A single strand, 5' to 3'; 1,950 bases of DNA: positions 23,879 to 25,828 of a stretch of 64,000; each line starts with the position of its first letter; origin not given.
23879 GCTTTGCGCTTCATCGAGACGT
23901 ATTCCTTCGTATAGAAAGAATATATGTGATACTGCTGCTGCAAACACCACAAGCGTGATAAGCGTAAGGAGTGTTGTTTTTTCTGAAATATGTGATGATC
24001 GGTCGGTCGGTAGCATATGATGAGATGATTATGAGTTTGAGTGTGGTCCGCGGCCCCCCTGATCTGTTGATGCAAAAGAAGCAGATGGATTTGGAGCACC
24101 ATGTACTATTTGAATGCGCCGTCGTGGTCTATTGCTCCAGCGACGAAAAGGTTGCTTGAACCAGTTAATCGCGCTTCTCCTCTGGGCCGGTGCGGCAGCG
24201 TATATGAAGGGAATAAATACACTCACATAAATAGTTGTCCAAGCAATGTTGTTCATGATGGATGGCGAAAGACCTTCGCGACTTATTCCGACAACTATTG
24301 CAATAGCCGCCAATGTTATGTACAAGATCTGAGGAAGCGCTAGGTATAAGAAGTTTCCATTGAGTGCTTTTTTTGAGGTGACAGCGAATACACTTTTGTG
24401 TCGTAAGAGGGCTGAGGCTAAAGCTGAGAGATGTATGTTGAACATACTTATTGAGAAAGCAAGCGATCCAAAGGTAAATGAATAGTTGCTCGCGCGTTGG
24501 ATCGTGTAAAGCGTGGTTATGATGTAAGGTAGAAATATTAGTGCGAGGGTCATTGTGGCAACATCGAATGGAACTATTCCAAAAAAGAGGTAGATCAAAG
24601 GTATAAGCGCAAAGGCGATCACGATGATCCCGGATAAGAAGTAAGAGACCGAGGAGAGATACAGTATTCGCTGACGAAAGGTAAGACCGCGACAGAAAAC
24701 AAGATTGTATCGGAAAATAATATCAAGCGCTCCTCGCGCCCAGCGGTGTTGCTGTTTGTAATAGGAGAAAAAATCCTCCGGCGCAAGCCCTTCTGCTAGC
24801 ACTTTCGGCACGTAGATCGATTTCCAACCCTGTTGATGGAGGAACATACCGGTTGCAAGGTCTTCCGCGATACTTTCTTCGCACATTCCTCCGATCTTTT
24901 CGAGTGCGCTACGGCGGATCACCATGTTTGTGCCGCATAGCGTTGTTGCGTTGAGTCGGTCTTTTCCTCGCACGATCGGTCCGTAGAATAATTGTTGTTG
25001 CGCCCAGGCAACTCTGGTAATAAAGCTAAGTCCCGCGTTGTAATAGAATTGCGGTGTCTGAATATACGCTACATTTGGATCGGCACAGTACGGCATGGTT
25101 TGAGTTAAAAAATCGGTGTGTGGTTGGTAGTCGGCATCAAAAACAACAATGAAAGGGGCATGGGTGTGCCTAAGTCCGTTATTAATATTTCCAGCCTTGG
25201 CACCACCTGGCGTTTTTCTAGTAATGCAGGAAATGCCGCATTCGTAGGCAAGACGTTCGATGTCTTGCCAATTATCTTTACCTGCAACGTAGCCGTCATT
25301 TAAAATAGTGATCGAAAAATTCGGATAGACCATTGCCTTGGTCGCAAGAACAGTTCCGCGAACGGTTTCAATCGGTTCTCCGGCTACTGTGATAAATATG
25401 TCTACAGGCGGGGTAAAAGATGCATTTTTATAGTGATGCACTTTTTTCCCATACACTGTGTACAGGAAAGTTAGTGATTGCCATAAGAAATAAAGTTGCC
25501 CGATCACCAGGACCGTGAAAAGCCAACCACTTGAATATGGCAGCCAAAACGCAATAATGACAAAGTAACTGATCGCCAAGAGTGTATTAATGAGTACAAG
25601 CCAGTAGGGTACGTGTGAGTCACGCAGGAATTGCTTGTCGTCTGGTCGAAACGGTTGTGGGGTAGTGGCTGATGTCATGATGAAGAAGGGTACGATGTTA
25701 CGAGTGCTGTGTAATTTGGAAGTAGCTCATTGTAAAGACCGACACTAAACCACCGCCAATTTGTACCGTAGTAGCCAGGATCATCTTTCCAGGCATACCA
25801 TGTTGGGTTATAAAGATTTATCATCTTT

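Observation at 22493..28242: Five-gene operon combining a Gtr/Arn-type periplasmic glycosylation triad with a cellulose-synthase-like GT2 and a GH8 endoglucanase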

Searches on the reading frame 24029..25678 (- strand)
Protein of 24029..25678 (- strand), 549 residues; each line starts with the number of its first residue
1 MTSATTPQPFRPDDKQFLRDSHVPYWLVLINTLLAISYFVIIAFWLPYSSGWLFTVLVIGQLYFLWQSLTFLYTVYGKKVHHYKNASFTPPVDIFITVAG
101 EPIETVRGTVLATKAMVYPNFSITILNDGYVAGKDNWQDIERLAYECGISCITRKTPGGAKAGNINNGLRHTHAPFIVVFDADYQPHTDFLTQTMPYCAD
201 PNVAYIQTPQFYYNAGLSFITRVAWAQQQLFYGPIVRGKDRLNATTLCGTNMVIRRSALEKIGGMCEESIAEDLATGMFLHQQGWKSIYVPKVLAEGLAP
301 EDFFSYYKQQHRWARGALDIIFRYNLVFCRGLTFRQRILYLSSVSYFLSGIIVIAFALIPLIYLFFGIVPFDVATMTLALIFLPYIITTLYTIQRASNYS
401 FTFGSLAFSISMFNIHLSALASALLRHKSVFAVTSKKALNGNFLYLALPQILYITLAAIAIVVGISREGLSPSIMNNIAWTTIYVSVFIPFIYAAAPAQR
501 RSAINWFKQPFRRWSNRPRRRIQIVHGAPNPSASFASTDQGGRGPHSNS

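Call 5: search_protein_families(library=pfam, proteins=[window:24029-25678:-], max_evalue=0.01)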
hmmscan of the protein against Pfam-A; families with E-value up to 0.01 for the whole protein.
window:24029-25678:- (549 aa): 5 families
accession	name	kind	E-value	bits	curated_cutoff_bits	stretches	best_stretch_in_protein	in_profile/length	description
PF13632.12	Glyco_trans_2_3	-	9.4e-25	88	27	1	176-384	1-189/198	Glycosyl transferase family group 2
PF13641.12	Glyco_tranf_2_3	-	3.1e-22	80.2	27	1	90-316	1-230/230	Glycosyltransferase like family 2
PF13506.12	Glyco_transf_21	-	3.3e-17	62.9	21.7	1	159-315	16-174/174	Glycosyl transferase family 21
PF03552.20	Cellulose_synt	-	5.7e-15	55.4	24.7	1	267-395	419-557/722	Cellulose synthase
PF00535.33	Glycos_transf_2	-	2.4e-14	54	23.3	1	94-263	2-168/168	Glycosyl transferase family 2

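Call 6: search_protein_families(library=ncbifam, proteins=[window:24029-25678:-], max_evalue=0.01)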
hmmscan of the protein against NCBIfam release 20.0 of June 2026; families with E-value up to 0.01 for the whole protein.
window:24029-25678:- (549 aa): 11 families
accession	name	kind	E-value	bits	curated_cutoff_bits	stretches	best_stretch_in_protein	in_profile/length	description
TIGR03030.1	CelA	equivalog_domain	1.2e-80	271.5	699.1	1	79-486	120-550/714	UDP-forming cellulose synthase catalytic subunit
NF008558.0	PRK11498.1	equivalog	1.1e-59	202.2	992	1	73-473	256-662/872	UDP-forming cellulose synthase catalytic subunit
TIGR03937.1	PgaC_IcaA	equivalog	4.5e-23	81.9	422.3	1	68-389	20-338/407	poly-beta-1,6-N-acetyl-D-glucosamine synthase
TIGR03472.1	HpnI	equivalog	7.8e-13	48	310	1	160-316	113-271/373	bacteriohopanetetrol glucosamine biosynthesis glycosyltransferase HpnI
TIGR03965.1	mycofact_glyco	equivalog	9.6e-10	37.9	280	1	90-323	74-306/467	mycofactocin biosynthesis glycosyltransferase MftF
TIGR04242.1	nodulat_NodC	equivalog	1.7e-09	37.2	550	1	67-379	22-343/395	chitooligosaccharide synthase NodC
NF041875.1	EPS_EpsD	equivalog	1.2e-06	28.2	370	1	111-322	21-230/325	exopolysaccharide biosynthesis glycosyltransferase EpsD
NF053846.1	glyco_with_XrtP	equivalog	0.00027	19.8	520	1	243-330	220-310/440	XrtP-associated glycosyltransferase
NF047683.1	TeichurnBiosyTuaG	equivalog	0.00028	20.6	400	1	96-297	11-203/252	teichuronic acid biosynthesis protein TuaG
TIGR03111.1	glyc2_xrt_Gpos1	hypoth_equivalog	0.0039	16.1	363.95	1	245-391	213-361/439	TIGR03111 family XrtG-associated glycosyltransferase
NF003958.0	PRK05454.2-1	equivalog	0.0059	14.8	419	1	88-362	105-401/704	glucans biosynthesis glucosyltransferase MdoH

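Call 10: find_homologous_proteins(query=window:24029-25678:-, max_evalue=1e-20)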
Query window:24029-25678:- (549 aa): 1544 proteins with E <= 1e-20 among 8000 candidates; the best 120 are listed.
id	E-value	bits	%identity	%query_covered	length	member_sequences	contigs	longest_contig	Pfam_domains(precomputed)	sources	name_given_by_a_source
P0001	0.0e+0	1260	100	100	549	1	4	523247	PF13632.13,PF13506.14,PF13641.13,PF03552.21,PF00535.33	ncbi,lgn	ncbi:MAG: glycosyltransferase family 2 protein [Candidatus Paceibacterota bacterium]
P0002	4.5e-278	942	78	93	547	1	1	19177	PF13632.13,PF13506.14,PF13641.13,PF03552.21,PF00535.33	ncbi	ncbi:MAG: glycosyltransferase [Candidatus Paceibacterota bacterium]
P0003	1.3e-226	772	64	94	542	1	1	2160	PF13632.13,PF13506.14,PF13641.13,PF03552.21,PF00535.33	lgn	-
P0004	2.0e-194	665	57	90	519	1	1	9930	PF13632.13,PF13506.14,PF13641.13,PF03552.21,PF00535.33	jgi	jgi:cellulose synthase (UDP-forming)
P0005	2.1e-189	649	56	89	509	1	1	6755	PF13632.13,PF13506.14,PF13641.13,PF03552.21,PF00535.33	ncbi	-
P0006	4.0e-188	645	56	89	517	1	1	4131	PF13632.13,PF13506.14,PF13641.13,PF03552.21,PF00535.33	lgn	-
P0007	5.0e-188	644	59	84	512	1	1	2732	PF13632.13,PF13506.14,PF13641.13,PF03552.21,PF00535.33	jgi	jgi:cellulose synthase (UDP-forming)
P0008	1.9e-187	642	58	86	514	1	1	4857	PF13632.13,PF13506.14,PF13641.13,PF03552.21,PF00535.33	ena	-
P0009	1.7e-186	639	57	89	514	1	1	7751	PF13632.13,PF13506.14,PF13641.13,PF03552.21,PF00535.33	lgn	-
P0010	4.5e-186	638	56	91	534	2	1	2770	PF13632.13,PF13506.14,PF13641.13,PF03552.21,PF00535.33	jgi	jgi:cellulose synthase (UDP-forming)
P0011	1.1e-185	637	57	91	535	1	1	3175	PF13632.13,PF13506.14,PF13641.13,PF03552.21,PF00535.33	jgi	jgi:cellulose synthase (UDP-forming)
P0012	3.3e-185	635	57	87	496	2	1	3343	PF13632.13,PF13506.14,PF13641.13,PF03552.21,PF00535.33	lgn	-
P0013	3.6e-185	635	57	88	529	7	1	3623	PF13632.13,PF13506.14,PF13641.13,PF03552.21,PF00535.33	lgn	-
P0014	2.3e-184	632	56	91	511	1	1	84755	PF13632.13,PF13506.14,PF13641.13,PF03552.21,PF00535.33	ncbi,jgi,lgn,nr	ncbi:MAG: hypothetical protein JWM92_513 [Candidatus Nomurabacteria bacterium]|jgi:cellulose synthas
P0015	2.7e-184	632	57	89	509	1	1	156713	PF13632.13,PF13506.14,PF13641.13,PF03552.21,PF00535.33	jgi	jgi:cellulose synthase (UDP-forming)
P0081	2.3e-178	612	53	89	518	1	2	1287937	PF13632.13,PF13506.14,PF13641.13,PF03552.21,PF00535.33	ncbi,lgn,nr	ncbi:glycosyltransferase [Candidatus Saccharibacteria bacterium]|nr:glycosyltransferase [Candidatus 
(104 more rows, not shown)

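Call 12: find_encoding_contigs(protein=P0081, flank=8000, max_places=2)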
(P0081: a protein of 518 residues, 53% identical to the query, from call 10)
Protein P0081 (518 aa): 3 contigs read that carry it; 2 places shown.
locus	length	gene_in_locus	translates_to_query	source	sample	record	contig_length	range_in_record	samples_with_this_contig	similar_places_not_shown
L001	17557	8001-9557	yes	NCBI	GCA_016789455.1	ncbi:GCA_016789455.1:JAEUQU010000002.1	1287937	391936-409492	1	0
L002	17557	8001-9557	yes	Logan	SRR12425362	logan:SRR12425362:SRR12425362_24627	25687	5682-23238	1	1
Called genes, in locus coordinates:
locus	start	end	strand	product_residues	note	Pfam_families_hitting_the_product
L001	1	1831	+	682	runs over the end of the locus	PF17191:RecG_wedge, PF00270:DEAD, PF04851:ResIII, PF13604:AAA_30 (faint), PF00271:Helicase_C, PF19833:RecG_dom3_C (weak)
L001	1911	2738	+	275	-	-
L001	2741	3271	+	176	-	PF03602:Cons_hypoth95, PF01170:UPF0020 (faint), PF02475:TRM5-TYW2_MTfase, PF13649:Methyltransf_25 (weak), PF13847:Methyltransf_31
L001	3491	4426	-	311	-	PF14200:RicinB_lectin_2 (weak), PF00652:Ricin_B_lectin (weak)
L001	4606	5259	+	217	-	-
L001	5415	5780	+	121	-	-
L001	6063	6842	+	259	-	PF00535:Glycos_transf_2, PF10111:Glyco_tranf_2_2 (weak), PF13641:Glyco_tranf_2_3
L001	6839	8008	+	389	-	PF01270:Glyco_hydro_8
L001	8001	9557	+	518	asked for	PF13506:Glyco_transf_21, PF13641:Glyco_tranf_2_3, PF00535:Glycos_transf_2, PF13632:Glyco_trans_2_3, PF03552:Cellulose_synt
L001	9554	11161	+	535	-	PF13231:PMT_2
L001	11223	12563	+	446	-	PF13393:tRNA-synt_His, PF00587:tRNA-synt_2b, PF03129:HGTP_anticodon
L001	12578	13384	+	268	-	PF22435:MRM3-like_sub_bind, PF08032:SpoU_sub_bind (weak), PF00588:SpoU_methylase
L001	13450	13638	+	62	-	PF05532:CsbD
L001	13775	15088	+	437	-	PF05697:Trigger_N, PF00254:FKBP_C, PF05698:Trigger_C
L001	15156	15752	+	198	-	PF00574:CLP_protease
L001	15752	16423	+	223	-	-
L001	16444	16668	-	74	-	-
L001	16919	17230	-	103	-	PF10901:DUF2690 (weak)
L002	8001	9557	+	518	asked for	PF13506:Glyco_transf_21, PF13641:Glyco_tranf_2_3, PF00535:Glycos_transf_2, PF13632:Glyco_trans_2_3, PF03552:Cellulose_synt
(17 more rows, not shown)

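Call 13: find_encoding_contigs(protein=P0014, flank=8000, max_places=2)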
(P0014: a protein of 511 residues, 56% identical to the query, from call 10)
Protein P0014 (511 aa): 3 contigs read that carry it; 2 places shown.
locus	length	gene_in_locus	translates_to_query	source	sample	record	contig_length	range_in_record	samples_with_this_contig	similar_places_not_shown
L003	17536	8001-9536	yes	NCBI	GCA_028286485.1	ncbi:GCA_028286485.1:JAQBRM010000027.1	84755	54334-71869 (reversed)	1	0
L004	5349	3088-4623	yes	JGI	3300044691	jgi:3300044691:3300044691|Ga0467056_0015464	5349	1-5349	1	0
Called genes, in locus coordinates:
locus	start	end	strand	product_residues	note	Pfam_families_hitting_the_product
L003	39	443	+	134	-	PF13564:DoxX_2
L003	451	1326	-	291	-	-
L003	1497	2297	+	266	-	PF08719:NADAR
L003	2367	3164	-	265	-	-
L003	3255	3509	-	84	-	-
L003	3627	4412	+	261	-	-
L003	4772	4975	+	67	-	PF20106:DUF6496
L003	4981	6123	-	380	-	PF00535:Glycos_transf_2, PF04138:GtrA_DPMS_TM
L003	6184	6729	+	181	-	-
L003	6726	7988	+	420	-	PF01270:Glyco_hydro_8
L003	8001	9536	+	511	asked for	PF13506:Glyco_transf_21, PF00535:Glycos_transf_2, PF13641:Glyco_tranf_2_3, PF13632:Glyco_trans_2_3, PF03552:Cellulose_synt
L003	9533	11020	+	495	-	PF13231:PMT_2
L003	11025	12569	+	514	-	PF05048:NosD (faint), PF13229:Beta_helix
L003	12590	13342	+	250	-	PF03372:Exo_endo_phos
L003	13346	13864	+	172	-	-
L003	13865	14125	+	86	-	PF01541:GIY-YIG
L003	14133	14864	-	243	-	PF01797:Y1_Tnp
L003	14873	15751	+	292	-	PF09864:MliC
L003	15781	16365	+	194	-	PF04542:Sigma70_r2, PF08281:Sigma70_r4_2, PF04545:Sigma70_r4 (weak)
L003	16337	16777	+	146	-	-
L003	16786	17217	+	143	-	-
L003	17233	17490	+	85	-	-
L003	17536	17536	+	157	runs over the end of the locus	-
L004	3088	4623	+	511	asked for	PF13506:Glyco_transf_21, PF00535:Glycos_transf_2, PF13641:Glyco_tranf_2_3, PF13632:Glyco_trans_2_3, PF03552:Cellulose_synt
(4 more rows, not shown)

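Call 17: find_related_loci(query=A1, collection=genome_contigs, flank=10000)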
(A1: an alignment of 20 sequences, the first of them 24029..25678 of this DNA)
Query A1 (549 aa) in genome_contigs; peptide patterns used: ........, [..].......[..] (x = any residue, [..] = any of these).
600 stretches matched a pattern (row limit reached: there are more); 508 encode a relative of the query (tblastn E <= 1e-3); the best 80 are kept; 80 distinct loci.
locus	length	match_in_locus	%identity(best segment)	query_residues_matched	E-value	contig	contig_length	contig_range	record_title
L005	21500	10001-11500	56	2-502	0e+0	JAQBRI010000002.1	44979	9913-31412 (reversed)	MAG: Candidatus Kaiserbacteria bacterium isolate RYN_395 scaffold_4332557, whole genome shotgun sequence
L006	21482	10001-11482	56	1-499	0e+0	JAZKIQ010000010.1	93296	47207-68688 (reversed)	MAG: Patescibacteria group bacterium isolate ADI_DC_SW_02_SPN_11032020-bin050_1 DCSW02SPN_B050_1_000000000010, whole gen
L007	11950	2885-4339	55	12-497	0e+0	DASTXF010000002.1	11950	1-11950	MAG TPA_asm: Candidatus Paceibacterota bacterium isolate SMAG_U2407 k141_31946, whole genome shotgun sequence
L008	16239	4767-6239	55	9-500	0e+0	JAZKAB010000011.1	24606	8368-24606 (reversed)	MAG: Patescibacteria group bacterium isolate ADI_H3L2_1_122_18_3-bin004 ADIH3L21_B004_0_000000000011, whole genome shotg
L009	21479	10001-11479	54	7-502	0e+0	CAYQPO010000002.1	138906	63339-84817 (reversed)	MAG TPA_asm: uncultured Candidatus Saccharibacteria bacterium isolate binchicken_co185_107 genome assembly, contig: NODE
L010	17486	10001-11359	57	53-505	0e+0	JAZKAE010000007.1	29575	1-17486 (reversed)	MAG: Patescibacteria group bacterium isolate ADI_H3L2_1_122_18_3-bin007_1 ADIH3L21_B007_1_000000000007, whole genome sho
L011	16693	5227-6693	53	13-503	3e-180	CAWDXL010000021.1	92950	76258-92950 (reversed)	MAG: Candidatus Parcubacteria bacterium isolate MFD01223.bin.2.9 genome assembly, contig: contig_95107, whole genome sho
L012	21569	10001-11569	51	12-527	5e-180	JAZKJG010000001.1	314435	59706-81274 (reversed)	MAG: Patescibacteria group bacterium isolate ADI_DC_SW_02_SPN_11032020-bin093_1 DCSW02SPN_B093_1_000000000001, whole gen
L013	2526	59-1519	53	12-499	0e+0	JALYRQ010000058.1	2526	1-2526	MAG: bacterium isolate MDV bin93 SD1455_NODE_17769_length_2526_cov_0.967903, whole genome shotgun sequence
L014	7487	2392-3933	52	11-520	1e-179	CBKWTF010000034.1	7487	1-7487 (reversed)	MAG TPA_asm: uncultured bacterium isolate SRR29175778_binner123_Refined_14 genome assembly, contig: ERZ27337285.1042, wh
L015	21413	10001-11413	55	27-497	2e-178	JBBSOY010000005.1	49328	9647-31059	MAG: Candidatus Paceibacteria bacterium isolate LS6_sbin.42 LS6_sbin.42_K_1098465_L_49328_cov_9.8752, whole genome shotg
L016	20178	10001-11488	53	8-499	6e-177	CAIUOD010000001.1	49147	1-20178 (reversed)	Candidatus Adlerbacteria bacterium isolate MJ-time_bin-4889 genome assembly, contig: bin-4889:01/41, whole genome shotgu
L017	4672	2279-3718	54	21-500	0e+0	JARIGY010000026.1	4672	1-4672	MAG: Candidatus Taylorbacteria bacterium isolate CullarsAll.DT.32 k141_228890, whole genome shotgun sequence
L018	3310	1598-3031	54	27-504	0e+0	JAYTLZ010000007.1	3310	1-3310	MAG: Candidatus Paceibacterota bacterium isolate GFS_3417 GFS_3417_6, whole genome shotgun sequence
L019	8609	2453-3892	52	17-495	3e-174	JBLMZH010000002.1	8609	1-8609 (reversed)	MAG: Acidobacteriaceae bacterium isolate MAG208 PRJNA951521_bin64_renamed_1, whole genome shotgun sequence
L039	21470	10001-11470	48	15-504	2e-162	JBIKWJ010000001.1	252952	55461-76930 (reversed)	MAG: Candidatus Paceibacteria bacterium isolate ME2015-09-13_3300035666_group6_bin143 Rohwer_bin1534_scaffold_15_c1, who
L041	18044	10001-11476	50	11-499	4e-161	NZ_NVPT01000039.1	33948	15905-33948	Geodermatophilus chilensis strain B12 NODE_39, whole genome shotgun sequence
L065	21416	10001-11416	45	27-494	7e-140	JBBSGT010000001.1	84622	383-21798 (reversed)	MAG: Candidatus Levyibacteriota bacterium isolate LS2_sbin.47 LS2_sbin.47_K_318865_L_84622_cov_18.6560, whole genome sho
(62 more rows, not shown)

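Call 43: search_solved_structures(query=A1, max_evalue=0.001, show_alignments=1)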
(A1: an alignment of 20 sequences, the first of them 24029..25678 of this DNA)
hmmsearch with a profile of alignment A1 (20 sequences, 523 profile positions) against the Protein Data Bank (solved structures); distinct sequences matched with E-value up to 0.001: 16.
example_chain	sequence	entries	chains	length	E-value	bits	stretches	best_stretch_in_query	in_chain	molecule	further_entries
5ej1_A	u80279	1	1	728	4.6e-75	256.1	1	14-501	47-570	Putative cellulose synthase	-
4hg6_A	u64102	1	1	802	6.2e-75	255.7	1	14-501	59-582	Cellulose Synthase Subunit A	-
4p00_A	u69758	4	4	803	6.2e-75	255.7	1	14-501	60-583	Cellulose Synthase A subunit | Cellulose Synthase subunit A | Putative cellulose synthase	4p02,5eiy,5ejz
7lby_A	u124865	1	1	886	1.1e-73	251.5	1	51-501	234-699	Cellulose synthase catalytic subunit [UDP-forming]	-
9b8v_E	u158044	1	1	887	1.1e-73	251.5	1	51-501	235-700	Cellulose synthase catalytic subunit [UDP-forming]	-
9fmv_A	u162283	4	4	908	1.2e-73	251.4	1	51-501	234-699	Cellulose synthase catalytic subunit [UDP-forming]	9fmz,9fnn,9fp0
8vi0_A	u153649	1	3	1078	3.4e-20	75.1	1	259-447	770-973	Cellulose synthase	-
7d5k_A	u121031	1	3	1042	6.1e-18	67.6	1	264-452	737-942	Cellulose synthase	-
6wlb_A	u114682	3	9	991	9.5e-18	67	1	263-487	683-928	Cellulose synthase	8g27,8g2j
8vht_A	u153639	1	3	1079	2.3e-16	62.4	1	263-447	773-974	Cellulose synthase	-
8vhz_A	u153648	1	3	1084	4.8e-14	54.8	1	263-447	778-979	Cellulose synthase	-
7ck3_A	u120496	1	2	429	2.7e-12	49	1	263-313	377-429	Cellulose synthase A catalytic subunit 3 [UDP-forming],Cellulose synthase A catalytic subu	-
8dqk_A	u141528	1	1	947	8.8e-12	47.3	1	262-433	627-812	Cellulose synthase-like CslF6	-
7ck1_A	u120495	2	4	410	1.3e-09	40.1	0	157-255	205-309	Cellulose synthase A catalytic subunit 3 [UDP-forming],Cellulose synthase A catalytic subu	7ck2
6yv7_B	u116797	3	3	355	0.00012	23.7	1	80-290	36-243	Glycosyl transferase, family 2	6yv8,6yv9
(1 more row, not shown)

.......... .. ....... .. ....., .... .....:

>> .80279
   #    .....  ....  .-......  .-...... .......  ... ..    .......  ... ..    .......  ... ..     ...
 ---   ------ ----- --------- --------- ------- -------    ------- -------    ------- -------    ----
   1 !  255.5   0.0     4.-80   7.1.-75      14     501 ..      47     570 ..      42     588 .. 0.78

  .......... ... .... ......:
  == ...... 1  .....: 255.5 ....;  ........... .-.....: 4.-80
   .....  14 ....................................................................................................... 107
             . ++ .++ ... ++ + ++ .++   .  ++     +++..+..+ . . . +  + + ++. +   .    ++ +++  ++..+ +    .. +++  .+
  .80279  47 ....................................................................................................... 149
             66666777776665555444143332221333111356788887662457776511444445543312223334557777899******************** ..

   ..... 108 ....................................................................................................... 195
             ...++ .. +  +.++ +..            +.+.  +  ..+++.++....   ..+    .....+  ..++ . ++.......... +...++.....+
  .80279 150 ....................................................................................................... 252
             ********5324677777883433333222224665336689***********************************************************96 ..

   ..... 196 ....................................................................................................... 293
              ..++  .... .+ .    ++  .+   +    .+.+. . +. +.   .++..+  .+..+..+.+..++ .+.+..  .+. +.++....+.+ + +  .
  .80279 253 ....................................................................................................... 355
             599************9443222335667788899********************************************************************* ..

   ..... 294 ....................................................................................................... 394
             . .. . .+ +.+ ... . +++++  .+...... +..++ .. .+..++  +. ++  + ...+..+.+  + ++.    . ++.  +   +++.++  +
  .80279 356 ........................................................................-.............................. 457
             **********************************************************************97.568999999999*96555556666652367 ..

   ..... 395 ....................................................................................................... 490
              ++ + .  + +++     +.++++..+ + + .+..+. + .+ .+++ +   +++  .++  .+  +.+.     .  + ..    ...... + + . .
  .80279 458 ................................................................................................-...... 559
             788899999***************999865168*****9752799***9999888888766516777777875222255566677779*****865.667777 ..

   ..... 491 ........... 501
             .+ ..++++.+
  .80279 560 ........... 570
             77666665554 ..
